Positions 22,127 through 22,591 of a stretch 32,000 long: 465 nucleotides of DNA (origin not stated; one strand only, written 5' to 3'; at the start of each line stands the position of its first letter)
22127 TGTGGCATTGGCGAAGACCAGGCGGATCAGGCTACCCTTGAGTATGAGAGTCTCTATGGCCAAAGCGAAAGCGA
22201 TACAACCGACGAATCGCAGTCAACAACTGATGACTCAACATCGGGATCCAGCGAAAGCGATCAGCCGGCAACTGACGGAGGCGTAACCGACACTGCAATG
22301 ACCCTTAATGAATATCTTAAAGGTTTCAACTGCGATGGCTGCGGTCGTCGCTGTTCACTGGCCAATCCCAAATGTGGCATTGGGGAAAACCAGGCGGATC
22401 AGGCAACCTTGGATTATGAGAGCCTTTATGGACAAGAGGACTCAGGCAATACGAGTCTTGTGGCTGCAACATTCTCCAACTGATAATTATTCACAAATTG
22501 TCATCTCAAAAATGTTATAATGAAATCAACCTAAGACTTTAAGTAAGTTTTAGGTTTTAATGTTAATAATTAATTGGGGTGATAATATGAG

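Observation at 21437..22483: DUF4405-like His-rich membrane domain fused to two tandem extracytoplasmic Cx2Cx3Cx6C modules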

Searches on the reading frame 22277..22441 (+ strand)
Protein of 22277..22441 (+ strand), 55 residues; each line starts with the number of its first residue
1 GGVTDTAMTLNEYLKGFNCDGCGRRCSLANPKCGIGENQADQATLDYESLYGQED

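Call 20: search_protein_representatives(alignment_id=A3)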
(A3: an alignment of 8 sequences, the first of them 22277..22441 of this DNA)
Query: 8 sequences, 54 profile positions. Proteins with E-value up to 0.001 (for the whole library): 519; up to 1e-10: 258; up to 1e-30: 9. The best 150 are listed.
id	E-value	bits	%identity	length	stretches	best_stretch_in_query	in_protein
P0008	1.3e-49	182.0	-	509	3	3-53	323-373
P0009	2.4e-42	158.7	-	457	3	3-51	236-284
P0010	2.6e-40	152.2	-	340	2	3-54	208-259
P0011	8.3e-40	150.6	-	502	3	7-51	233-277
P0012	2.1e-33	130.1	-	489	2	4-54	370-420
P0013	6.4e-33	128.6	-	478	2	3-53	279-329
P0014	1.3e-32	127.6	-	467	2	6-51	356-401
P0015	1.9e-32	127.0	-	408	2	2-52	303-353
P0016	2.9e-31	123.2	-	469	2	6-53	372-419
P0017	2.4e-30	120.3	-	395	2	2-48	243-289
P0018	5.5e-30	119.1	-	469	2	3-52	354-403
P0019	2.0e-29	117.4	-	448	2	3-51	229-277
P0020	5.7e-29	115.9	-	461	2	3-48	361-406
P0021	1.0e-28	115.1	-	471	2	6-49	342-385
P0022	8.3e-28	112.2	-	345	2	2-47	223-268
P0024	1.0e-26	108.7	-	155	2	3-54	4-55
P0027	5.8e-25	103.1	-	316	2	5-47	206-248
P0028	6.3e-25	103.0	-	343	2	7-52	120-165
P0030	1.6e-24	101.6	-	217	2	3-50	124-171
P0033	1.4e-21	92.2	-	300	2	7-52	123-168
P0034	3.4e-19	84.6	-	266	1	3-52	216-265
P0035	4.5e-19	84.2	-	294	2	7-52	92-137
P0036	1.1e-18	82.9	-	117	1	6-53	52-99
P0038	5.7e-18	80.7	-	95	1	2-52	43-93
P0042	1.1e-17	79.7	-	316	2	7-53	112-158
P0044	2.2e-17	78.8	-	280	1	4-52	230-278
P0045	5.9e-17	77.4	-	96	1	7-51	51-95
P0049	1.7e-16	76.0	-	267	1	4-51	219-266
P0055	4.8e-16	74.5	-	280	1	3-52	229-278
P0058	6.9e-16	74.0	-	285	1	2-52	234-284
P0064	1.3e-15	73.1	-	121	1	4-53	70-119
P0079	9.3e-15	70.4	-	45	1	9-51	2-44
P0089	2.1e-14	69.3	-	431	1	5-53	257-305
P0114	1.5e-13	66.6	-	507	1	4-53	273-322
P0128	3.5e-13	65.3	-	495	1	3-50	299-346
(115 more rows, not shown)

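Call 25: search_solved_structures(query=A3, max_evalue=10, show_alignments=2)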
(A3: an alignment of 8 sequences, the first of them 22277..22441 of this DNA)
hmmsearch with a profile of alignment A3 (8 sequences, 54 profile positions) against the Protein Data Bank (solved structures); distinct sequences matched with E-value up to 10: 0.

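Call 29: search_protein_families(library=pfam, proteins=[P0079, P0036, P0045, P0038, P0064, P0024, P0030, P0008, P0114, P0128], max_evalue=5)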
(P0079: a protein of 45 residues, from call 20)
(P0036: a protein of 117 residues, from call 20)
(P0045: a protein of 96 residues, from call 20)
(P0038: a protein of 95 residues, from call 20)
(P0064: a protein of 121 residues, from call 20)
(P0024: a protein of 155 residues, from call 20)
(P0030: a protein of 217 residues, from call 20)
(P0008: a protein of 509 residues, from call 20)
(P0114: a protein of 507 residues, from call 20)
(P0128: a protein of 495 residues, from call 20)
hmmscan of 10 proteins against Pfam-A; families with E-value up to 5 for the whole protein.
P0079 (45 aa): 0 families

P0036 (117 aa): 1 family
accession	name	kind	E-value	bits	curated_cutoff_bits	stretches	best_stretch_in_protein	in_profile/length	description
PF11278.13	DUF3079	-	0.093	13.1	27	1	63-84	16-37/51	Protein of unknown function (DUF3079)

P0045 (96 aa): 0 families

P0038 (95 aa): 3 families
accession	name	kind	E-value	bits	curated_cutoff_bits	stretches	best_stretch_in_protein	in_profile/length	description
PF11278.13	DUF3079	-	0.019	15.3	27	1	58-80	16-38/51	Protein of unknown function (DUF3079)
PF17713.6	DUF5558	-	0.023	15.6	25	1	46-82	65-99/127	Family of unknown function (DUF5558)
PF22926.2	C1-like_CT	-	0.062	13.7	25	1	56-66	12-22/43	C1 domain-like, C-terminal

P0064 (121 aa): 1 family
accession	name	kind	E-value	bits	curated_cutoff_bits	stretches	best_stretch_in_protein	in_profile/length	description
PF11278.13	DUF3079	-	0.22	11.9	27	1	83-104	16-37/51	Protein of unknown function (DUF3079)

P0024 (155 aa): 0 families

P0030 (217 aa): 10 families
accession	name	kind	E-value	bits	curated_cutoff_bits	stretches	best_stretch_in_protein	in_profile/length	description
PF22795.1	DUF4796_N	-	0.0044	17.2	27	2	38-50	12-24/29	DUF4796 N-terminal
PF02444.21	HEV_ORF1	-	0.044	14.8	27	0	36-64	14-42/114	Hepatitis E virus ORF-2 (Putative capsid protein)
PF22926.2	C1-like_CT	-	0.099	13.1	25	0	34-51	7-24/43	C1 domain-like, C-terminal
PF11278.13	DUF3079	-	0.1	12.9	27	0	41-61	16-36/51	Protein of unknown function (DUF3079)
PF13484.11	Fer4_16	-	0.15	13.3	30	0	112-146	30-64/66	4Fe-4S double cluster binding domain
PF05414.17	DUF1717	-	0.21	12.4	27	0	37-52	61-76/78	Viral domain of unknown function (DUF1717)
PF18445.7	Zn_ribbon_PRDM4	-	0.48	10.7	25.8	0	135-147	18-30/38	PR zinc knuckle motif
PF25095.1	C2H2-zf_KIN17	-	0.49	11.1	27.7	0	137-145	4-12/30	KIN17 C2H2-type zinc finger domain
PF23663.1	Znf_SCAND3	-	0.52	10.7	27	0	128-143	24-39/50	SCAN domain-containing protein 3-like zinc finger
PF12171.14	zf-C2H2_jaz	-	3.3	8.5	22.6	0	38-48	1-11/27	Zinc-finger double-stranded RNA-binding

P0008 (509 aa): 4 families
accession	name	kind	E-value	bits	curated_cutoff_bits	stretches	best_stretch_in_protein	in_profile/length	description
PF14358.11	DUF4405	-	2.7e-10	41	26.7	1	75-133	1-66/66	Domain of unknown function (DUF4405)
PF11278.13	DUF3079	-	0.0011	19.3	27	2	262-289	16-43/51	Protein of unknown function (DUF3079)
PF01292.26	Ni_hydr_CYTB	-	0.027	14.7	30.1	1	29-132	41-162/179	Prokaryotic cytochrome b561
PF22926.2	C1-like_CT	-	1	9.8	25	1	257-270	9-22/43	C1 domain-like, C-terminal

P0114 (507 aa): 3 families
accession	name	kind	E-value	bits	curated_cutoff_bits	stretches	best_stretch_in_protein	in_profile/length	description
PF14358.11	DUF4405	-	3.6e-09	37.5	26.7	2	77-135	1-66/66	Domain of unknown function (DUF4405)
PF01292.26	Ni_hydr_CYTB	-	0.00034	20.9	30.1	1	19-132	26-160/179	Prokaryotic cytochrome b561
PF01794.25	Ferric_reduct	-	1.5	9.4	28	1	95-172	17-85/121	Ferric reductase like transmembrane component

P0128 (495 aa): 6 families
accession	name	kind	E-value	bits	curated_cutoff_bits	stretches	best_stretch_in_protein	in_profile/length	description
PF14358.11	DUF4405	-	6.2e-10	39.9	26.7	1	78-136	1-66/66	Domain of unknown function (DUF4405)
PF01292.26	Ni_hydr_CYTB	-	0.00043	20.6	30.1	1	31-134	33-161/179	Prokaryotic cytochrome b561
PF09538.15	FYDLN_acid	-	0.029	15.5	23.9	1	320-390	25-90/105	Protein of unknown function (FYDLN_acid)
PF10329.14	DUF2417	-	0.21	11.5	25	1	62-104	94-136/234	Region of unknown function (DUF2417)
PF17179.9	Fer4_22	-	0.28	12.5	27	0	262-318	30-86/95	4Fe-4S dicluster domain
PF01794.25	Ferric_reduct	-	0.65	10.5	28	1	29-95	30-95/121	Ferric reductase like transmembrane component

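Call 30: search_protein_families(library=ncbifam, proteins=[P0079, P0036, P0045, P0038, P0064, P0024, P0030, P0008, P0114, P0128], max_evalue=5)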
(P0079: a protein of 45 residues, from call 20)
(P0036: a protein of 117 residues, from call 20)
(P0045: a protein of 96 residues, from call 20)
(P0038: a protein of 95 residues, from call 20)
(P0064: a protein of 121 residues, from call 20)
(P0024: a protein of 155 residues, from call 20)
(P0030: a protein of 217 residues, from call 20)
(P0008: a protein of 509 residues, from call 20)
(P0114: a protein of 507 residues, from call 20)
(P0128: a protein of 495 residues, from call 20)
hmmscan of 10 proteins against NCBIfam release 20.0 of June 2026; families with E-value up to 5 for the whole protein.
P0079 (45 aa): 0 families

P0036 (117 aa): 1 family
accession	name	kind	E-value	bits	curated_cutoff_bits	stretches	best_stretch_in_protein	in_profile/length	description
NF047847.2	SS_mature_LptM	equivalog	0.021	14.9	27.7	1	1-22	1-21/31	LPS translocon maturation chaperone LptM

P0045 (96 aa): 1 family
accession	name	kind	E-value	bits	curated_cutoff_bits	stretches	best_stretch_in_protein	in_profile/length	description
NF004069.0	PRK05580.2-1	equivalog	0.091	11.2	767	1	16-68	290-341/612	primosomal protein N'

P0038 (95 aa): 0 families

P0064 (121 aa): 0 families

P0024 (155 aa): 1 family
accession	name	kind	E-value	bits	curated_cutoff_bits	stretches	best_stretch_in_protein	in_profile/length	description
TIGR03810.1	arg_ornith_anti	equivalog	0.22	10.2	591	1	107-143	378-415/468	arginine-ornithine antiporter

P0030 (217 aa): 5 families
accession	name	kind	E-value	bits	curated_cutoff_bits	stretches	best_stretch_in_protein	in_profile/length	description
TIGR04003.1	rSAM_BssD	equivalog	0.0055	15.9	496.45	1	40-73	18-51/314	[benzylsuccinate synthase]-activating enzyme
TIGR04337.1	AmmeMemoSam_rS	hypoth_equivalog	0.016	14.1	220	1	134-211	10-85/349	AmmeMemoRadiSam system radical SAM enzyme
NF042909.1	FMH_DH_FwdF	exception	0.027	13.6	375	1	121-165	282-326/336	tungsten-dependent formylmethanofuran dehydrogenase subunit FwdF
NF058577.1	FdxA_fam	equivalog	0.92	9.7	65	0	40-52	11-23/52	4Fe-4S ferredoxin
NF043060.1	MAP_0585_fam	equivalog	1.9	8.4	170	1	52-186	36-190/319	MAP_0585 family protein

P0008 (509 aa): 4 families
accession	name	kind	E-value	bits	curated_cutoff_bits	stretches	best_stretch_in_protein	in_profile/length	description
NF049861.1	SCO2400_fam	subfamily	0.0014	19.2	55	2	333-392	13-69/136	SCO2400 family protein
NF053812.1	Ssi4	equivalog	0.09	12.7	240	1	14-85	52-127/189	immunity protein Sip4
NF045516.2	SepX_GlpR_1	exception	0.42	10.4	160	1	297-459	89-184/293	divisome protein SepX/GlpR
NF041201.1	recomb_XisF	equivalog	3.6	6.4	375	1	294-416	254-381/465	fdxN element excision recombinase XisF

P0114 (507 aa): 0 families

P0128 (495 aa): 0 families

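Call 33: find_homologous_proteins(query=A4, max_evalue=0.001)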
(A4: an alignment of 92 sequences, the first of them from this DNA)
Query A4 (92 sequences) (46 aa, profile of the alignment): 3 proteins with E <= 0.001 among 11 candidates.
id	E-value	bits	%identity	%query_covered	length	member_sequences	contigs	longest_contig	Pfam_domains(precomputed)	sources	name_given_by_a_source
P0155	3.2e-19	86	52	96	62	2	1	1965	-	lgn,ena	-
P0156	1.9e-17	81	58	93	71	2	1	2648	-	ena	-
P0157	5.4e-10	57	53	70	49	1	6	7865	-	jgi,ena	-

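Call 36: find_related_loci(query=A3, collection=genome_contigs, flank=6000)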
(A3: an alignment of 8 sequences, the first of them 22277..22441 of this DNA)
Query A3 (55 aa) in genome_contigs; peptide patterns used: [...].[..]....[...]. (x = any residue, [..] = any of these).
411 stretches matched a pattern; 7 encode a relative of the query (tblastn E <= 1e-3); 7 distinct loci.
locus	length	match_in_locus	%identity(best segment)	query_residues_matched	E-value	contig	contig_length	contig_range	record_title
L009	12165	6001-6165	82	1-55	3e-31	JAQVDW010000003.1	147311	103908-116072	MAG: Erysipelotrichaceae bacterium isolate STE_120 NODE_127_length_147311_cov_33.101777_Sandtown_E, whole genome shotgun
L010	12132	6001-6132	59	9-52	8e-16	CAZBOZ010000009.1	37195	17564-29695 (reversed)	MAG TPA_asm: uncultured Muribaculaceae bacterium isolate SRP294416_co1_19 genome assembly, contig: NODE_1856_length_3719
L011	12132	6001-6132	55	9-52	1e-14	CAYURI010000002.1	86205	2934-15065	MAG TPA_asm: uncultured Muribaculaceae bacterium isolate SRP294416_co1_58 genome assembly, contig: NODE_275_length_86205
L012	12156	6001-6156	48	2-53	3e-14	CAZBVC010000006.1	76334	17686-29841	MAG TPA_asm: uncultured Oscillospiraceae bacterium isolate SRP192927_co1_899 genome assembly, contig: NODE_342_length_76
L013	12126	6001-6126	55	10-51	6e-14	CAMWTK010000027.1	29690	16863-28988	MAG TPA_asm: uncultured Treponema sp. isolate SRR14411325_bin.2_metawrap_v1.3_MAG genome assembly, contig: NODE.103_leng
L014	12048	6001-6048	69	18-33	6e-6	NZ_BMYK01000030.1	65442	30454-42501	Pseudorhodoferax aquiterrae strain KCTC 23314 sequence30, whole genome shotgun sequence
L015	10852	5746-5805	60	12-31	1e-5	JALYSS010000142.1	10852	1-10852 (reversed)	MAG: Pseudomonadota bacterium isolate LIV bin10 SD1460-62_k127_314039, whole genome shotgun sequence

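Call 42: predict_structure(alignment_id=A4)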
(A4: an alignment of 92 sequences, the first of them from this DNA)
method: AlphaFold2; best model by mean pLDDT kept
length: 46 residues; sequences in the alignment: 92
mean_pLDDT: 94.8   pTM: 0.73
mean pLDDT of the five models: 94.8, 94.7, 94.6, 93.8, 93.0
residues with pLDDT >= 90: 43; 70-90: 2; 50-70: 1; < 50: 0
segments of 3 or more residues with pLDDT < 50: none
pLDDT, mean of each block of 10 residues (from residue 1): 95 95 97 97 85
secondary structure, 60 per line:
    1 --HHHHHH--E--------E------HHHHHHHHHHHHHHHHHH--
elements in order: H3-8 H27-44

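Call 44: search_protein_families(library=pfam, proteins=[L012:188-1414:-, L012:1411-2100:-, L012:2049-2966:+, L012:2959-3624:+, L012:3627-5189:+, L012:6137-7117:+, L012:7145-7630:+, L012:7992-8903:-], max_evalue=0.01)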
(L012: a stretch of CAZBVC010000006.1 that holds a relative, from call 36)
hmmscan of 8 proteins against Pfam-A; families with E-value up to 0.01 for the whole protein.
L012:188-1414:- (408 aa): 2 families
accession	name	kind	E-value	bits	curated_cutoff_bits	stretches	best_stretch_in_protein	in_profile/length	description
PF02518.31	HATPase_c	-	8.9e-26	91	26.4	1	292-400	1-109/111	Histidine kinase-, DNA gyrase B-, and HSP90-like ATPase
PF00512.31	HisKA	-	4.1e-16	59.2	26.9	1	185-246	1-65/66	His Kinase A (phospho-acceptor) domain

L012:1411-2100:- (229 aa): 2 families
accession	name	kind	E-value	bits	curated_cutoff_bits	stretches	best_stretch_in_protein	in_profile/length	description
PF00072.30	Response_reg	-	4.3e-29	101.3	30.2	1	7-117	1-111/111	Response regulator receiver domain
PF00486.34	Trans_reg_C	-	4e-16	59.3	26.2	1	150-224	2-77/77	Transcriptional regulatory protein, C terminal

L012:2049-2966:+ (306 aa): 1 family
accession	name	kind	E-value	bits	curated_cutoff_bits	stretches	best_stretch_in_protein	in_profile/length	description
PF09359.15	VTC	-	9.7e-37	127.2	23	1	75-290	2-232/235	VTC domain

L012:2959-3624:+ (222 aa): 1 family
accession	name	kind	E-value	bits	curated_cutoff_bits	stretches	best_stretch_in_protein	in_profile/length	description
PF16316.10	DUF4956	-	7.5e-16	58.7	30.6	1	32-135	11-113/169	Domain of unknown function (DUF4956)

L012:3627-5189:+ (521 aa): 2 families
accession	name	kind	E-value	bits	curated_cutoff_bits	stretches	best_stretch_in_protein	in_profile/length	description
PF14262.12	Cthe_2159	-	1.8e-93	313.1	25.8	3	87-365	2-262/262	Carbohydrate-binding domain-containing protein Cthe_2159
PF01957.25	NfeD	-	0.0014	19.2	29.1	0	336-374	12-45/57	NfeD-like C-terminal, partner-binding domain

L012:6137-7117:+ (327 aa): 1 family
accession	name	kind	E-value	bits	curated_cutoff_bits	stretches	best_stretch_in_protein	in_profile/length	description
PF09992.14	NAGPA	-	6.7e-40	137.5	25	1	146-325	2-168/169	Phosphodiester glycosidase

L012:7145-7630:+ (162 aa): 0 families

L012:7992-8903:- (303 aa): 1 family
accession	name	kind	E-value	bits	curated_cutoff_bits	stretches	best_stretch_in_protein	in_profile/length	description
PF00701.28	DHDPS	-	4.6e-62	209.8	22.1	1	6-288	2-282/289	Dihydrodipicolinate synthetase family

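Call 45: fold_search(model_id=the predicted structure, library=pdb)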
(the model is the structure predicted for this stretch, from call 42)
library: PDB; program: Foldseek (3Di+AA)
matches with E <= 10: 2; with E <= 0.001: 0
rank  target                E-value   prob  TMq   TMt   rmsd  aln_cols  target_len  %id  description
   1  2hl7                  4.7e+00  0.12  0.52  0.34   6.1        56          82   14  Crystal structure of the periplasmic domain of CcmH from Pseudomonas aeruginosa (released 2007-07-10)
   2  7azq_A                9.5e+00  0.02  0.27  0.09   6.6        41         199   24  Crystal structure of the iron/manganese cambialistic superoxide dismutase from Rhodobacter capsulatus complex with Fe (released 2021-12-01)

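Call 46: find_encoding_contigs(protein=P0008, flank=8000, max_places=3)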
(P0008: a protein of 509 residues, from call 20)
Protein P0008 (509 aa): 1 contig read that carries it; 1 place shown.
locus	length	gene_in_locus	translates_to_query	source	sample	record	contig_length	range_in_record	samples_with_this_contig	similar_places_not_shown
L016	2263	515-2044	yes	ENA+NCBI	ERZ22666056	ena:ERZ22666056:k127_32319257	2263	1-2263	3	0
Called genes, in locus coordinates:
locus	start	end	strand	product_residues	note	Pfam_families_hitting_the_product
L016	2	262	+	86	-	?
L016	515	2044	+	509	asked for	PF14358:DUF4405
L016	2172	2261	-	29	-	?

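Call 47: list_cluster_members(proteins=[P0009, P0010, P0011, P0013, P0034, P0036, P0044, P0049, P0055, P0058])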
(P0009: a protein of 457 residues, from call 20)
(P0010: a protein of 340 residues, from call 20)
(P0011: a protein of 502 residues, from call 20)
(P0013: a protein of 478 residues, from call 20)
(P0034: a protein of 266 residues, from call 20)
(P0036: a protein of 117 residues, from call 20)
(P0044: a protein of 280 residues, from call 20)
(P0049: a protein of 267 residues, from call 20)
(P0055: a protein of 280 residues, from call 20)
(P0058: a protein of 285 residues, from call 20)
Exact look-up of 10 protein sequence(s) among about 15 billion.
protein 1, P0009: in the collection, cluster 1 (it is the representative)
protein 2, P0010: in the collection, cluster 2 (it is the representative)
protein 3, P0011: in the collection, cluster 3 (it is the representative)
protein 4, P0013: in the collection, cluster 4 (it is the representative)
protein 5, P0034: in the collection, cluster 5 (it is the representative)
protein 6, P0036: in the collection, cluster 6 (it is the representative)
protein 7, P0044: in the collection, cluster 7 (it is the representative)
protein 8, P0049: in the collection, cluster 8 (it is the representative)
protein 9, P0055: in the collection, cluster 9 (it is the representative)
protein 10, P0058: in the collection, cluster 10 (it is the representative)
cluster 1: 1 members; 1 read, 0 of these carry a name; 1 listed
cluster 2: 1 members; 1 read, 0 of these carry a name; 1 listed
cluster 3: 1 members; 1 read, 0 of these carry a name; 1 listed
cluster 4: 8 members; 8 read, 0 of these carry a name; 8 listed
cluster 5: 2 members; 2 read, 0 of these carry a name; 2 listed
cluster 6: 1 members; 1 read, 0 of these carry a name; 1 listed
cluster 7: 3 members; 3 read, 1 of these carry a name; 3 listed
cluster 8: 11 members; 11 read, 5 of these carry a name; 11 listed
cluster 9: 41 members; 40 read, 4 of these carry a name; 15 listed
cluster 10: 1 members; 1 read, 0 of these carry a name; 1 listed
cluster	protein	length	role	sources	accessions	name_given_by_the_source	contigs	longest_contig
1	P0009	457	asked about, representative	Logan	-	-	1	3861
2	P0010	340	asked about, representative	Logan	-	-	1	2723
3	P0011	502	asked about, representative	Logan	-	-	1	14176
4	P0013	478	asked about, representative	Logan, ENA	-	-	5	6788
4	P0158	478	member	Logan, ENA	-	-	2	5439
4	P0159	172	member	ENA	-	-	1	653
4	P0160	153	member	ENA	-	-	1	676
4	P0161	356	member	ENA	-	-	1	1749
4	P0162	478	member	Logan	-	-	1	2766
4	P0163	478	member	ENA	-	-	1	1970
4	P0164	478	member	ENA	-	-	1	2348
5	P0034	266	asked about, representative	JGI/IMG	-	-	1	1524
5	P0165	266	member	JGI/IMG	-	-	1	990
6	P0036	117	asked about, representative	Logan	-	-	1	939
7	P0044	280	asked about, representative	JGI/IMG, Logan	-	hypothetical protein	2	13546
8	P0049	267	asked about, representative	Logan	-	-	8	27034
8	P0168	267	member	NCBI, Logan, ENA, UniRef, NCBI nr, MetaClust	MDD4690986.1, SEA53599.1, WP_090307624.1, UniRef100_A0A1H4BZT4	DUF4405 domain-containing protein [Eubacterium aggregans] | DUF4405 domain-containing protein n=1 Tax=Eubacterium aggregans TaxID=81409 ... | status=active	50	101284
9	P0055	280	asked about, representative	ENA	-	-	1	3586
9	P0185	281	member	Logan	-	-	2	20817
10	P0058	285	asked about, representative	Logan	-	-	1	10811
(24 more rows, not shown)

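Call 49: find_encoding_contigs(protein=P0168, flank=8000, max_places=2)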
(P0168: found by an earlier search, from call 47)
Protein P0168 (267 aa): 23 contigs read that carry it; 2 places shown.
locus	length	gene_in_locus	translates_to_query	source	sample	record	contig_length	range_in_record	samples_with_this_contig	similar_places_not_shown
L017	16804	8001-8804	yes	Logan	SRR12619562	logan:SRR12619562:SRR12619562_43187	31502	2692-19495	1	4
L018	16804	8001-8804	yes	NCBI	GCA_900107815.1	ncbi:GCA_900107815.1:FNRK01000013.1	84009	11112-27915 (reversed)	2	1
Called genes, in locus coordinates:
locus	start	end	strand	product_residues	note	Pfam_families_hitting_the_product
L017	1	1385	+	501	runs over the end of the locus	PF00370:FGGY_N, PF02782:FGGY_C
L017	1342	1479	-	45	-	-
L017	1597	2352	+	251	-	PF00106:adh_short, PF08659:KR, PF13561:adh_short_C2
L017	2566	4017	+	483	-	PF01266:DAO, PF01494:FAD_binding_3 (faint), PF07992:Pyr_redox_2 (faint), PF04324:Fer2_BFD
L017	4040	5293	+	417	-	PF00070:Pyr_redox (faint), PF00890:FAD_binding_2 (weak), PF01266:DAO (weak), PF01494:FAD_binding_3 (faint), PF03486:HI0933_like, PF07992:Pyr_redox_2, PF12831:FAD_oxidored, PF13450:NAD_binding_8 (weak), +2 more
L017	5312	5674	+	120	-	PF07892:DUF1667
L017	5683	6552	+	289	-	PF01116:F_bP_aldolase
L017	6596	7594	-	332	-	PF02698:DUF218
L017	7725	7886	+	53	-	-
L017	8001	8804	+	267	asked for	-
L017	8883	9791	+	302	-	PF00480:ROK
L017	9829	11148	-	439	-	PF02127:Peptidase_M18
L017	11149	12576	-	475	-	PF13520:AA_permease_2, PF00324:AA_permease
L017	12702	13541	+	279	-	PF00149:Metallophos, PF12850:Metallophos_2 (faint)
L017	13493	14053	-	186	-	-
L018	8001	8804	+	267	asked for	-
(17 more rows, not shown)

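Call 50: find_encoding_contigs(protein=P0011, flank=8000, max_places=2)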
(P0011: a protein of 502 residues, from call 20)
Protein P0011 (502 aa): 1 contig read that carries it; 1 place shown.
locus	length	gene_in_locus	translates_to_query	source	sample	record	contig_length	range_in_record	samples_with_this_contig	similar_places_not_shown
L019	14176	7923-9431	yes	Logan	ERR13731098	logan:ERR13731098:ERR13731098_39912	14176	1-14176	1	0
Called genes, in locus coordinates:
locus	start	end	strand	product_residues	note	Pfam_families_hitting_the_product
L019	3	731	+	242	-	?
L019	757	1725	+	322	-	PF25973:BSH_CzcB (weak), PF25989:YknX_C (weak)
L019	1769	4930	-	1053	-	PF13426:PAS_9 (faint), PF08447:PAS_3, PF00512:HisKA, PF02518:HATPase_c, PF00072:Response_reg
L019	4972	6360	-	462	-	PF13439:Glyco_transf_4, PF13579:Glyco_trans_4_4 (weak), PF00534:Glycos_transf_1, PF13692:Glyco_trans_1_4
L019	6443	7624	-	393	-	PF00999:Na_H_Exchanger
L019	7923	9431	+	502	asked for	PF14358:DUF4405, PF22926:C1-like_CT (faint)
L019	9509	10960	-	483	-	PF17767:NAPRTase_N, PF04095:NAPRTase (weak), PF17956:NAPRTase_C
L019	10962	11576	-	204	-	PF00293:NUDIX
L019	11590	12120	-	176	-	PF00857:Isochorismatase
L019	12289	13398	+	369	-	PF03600:CitMHS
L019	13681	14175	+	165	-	?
